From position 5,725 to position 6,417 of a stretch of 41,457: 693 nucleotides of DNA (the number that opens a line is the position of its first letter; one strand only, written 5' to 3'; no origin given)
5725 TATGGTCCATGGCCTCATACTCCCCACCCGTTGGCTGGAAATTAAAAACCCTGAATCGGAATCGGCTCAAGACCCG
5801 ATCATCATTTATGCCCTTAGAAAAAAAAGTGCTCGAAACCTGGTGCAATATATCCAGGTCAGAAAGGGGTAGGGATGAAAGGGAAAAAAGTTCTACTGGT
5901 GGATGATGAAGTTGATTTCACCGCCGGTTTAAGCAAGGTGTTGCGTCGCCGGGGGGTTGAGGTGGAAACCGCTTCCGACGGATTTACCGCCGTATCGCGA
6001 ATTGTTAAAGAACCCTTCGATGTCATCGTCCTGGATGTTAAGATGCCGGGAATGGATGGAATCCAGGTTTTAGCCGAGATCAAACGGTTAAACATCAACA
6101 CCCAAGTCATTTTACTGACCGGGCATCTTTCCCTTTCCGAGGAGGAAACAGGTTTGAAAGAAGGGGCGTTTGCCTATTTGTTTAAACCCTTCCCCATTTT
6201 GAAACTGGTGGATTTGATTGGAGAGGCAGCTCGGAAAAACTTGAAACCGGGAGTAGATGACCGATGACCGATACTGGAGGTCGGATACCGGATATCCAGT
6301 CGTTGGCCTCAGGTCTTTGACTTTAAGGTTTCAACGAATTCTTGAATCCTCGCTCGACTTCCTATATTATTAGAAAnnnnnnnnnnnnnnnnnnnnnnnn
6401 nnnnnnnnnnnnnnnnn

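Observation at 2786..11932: Two convergent operons share sigma-54-type promoters and the same upstream palindrome: candidate undescribed signalling/transport module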

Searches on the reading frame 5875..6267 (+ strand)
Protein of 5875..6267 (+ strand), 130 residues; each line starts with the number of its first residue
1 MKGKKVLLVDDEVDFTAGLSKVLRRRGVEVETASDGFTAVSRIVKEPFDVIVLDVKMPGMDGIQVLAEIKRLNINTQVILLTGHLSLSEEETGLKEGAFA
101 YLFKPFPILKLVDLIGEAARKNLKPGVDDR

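Call 5: search_protein_families(library=pfam, proteins=[window:5875-6267:+], max_evalue=0.01)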
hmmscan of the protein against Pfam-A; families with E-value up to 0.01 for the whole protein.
window:5875-6267:+ (130 aa): 1 family
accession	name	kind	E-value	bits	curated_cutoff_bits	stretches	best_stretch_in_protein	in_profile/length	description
PF00072.30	Response_reg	-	5.3e-28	97.8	30.2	1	6-114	1-109/111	Response regulator receiver domain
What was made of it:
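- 5875..6267 (+): Gene F: stand-alone receiver domain with canonical DD, D54, T82 and K104, directly upstream of G. Pfam Response_reg, E = 5e-28 (call 5).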

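Call 34: search_protein_families(library=ncbifam, proteins=[window:5875-6267:+], max_evalue=0.01)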
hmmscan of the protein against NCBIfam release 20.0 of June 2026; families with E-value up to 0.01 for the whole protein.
window:5875-6267:+ (130 aa): 98 families (the best 25 are shown)
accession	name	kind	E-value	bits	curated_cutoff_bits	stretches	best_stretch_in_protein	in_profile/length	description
NF008469.0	PRK11361.1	equivalog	5.9e-23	81.3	714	1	4-117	5-118/461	acetoacetate metabolism transcriptional regulator AtoC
TIGR01818.1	ntrC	equivalog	4.1e-20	72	558.6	1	6-122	1-117/463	nitrogen regulation protein NR(I)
NF012023.0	PRK15479.1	equivalog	4.5e-20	72.2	337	1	5-111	2-108/224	transcriptional regulator TctD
NF053512.1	nitric_RR_NosR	exception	1.3e-19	70.6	400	1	6-120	1-116/422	response regulator c-di-GMP phosphodiesterase, NosR family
NF051870.1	NAssimRespRegNtrX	equivalog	2.7e-18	66.1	600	1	5-119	3-119/452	nitrogen assimilation response regulator NtrX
TIGR01387.1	cztR_silR_copR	subfamily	3.5e-18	66.1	279.2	1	6-121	1-116/218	heavy metal response regulator transcription factor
NF007689.0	PRK10365.1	equivalog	5.2e-18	65.1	760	1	5-114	7-116/441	sigma-54-dependent response regulator transcription factor ZraR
NF011695.0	PRK15115.1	equivalog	2.6e-17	62.8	763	1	3-128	6-130/445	two-component system response regulator GlrR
NF052313.1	T9SS_RR_PorX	equivalog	4.6e-17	62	300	1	5-92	2-85/513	T9SS response regulator signal transducer PorX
NF051850.1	RespRegRprY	equivalog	6.9e-17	61.6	370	1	5-115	6-116/234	response regulator transcription factor RprY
NF040689.1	MtrAB_MtrA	equivalog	8.3e-17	61.3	300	1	6-120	1-114/219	MtrAB system response regulator MtrA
NF045944.1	ResRegRpaBCyano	equivalog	1.3e-16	60.7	330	1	7-111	1-104/229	response regulator transcription factor RpaB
NF008176.1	PRK10923.1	equivalog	1.4e-16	60.2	620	1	2-118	2-118/469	nitrogen regulation protein NR(I)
NF000403.1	vanR-C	exception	1.6e-16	60.5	480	1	4-115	3-113/231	vancomycin resistance response regulator transcription factor VanR-C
NF040534.1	resp_reg_YycF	equivalog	2.6e-16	59.6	340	1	4-122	1-118/231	response regulator YycF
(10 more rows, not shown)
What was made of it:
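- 5875..6267 (+): Best NCBIfam matches are receivers of NtrC/AtoC-type regulators (call 34).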
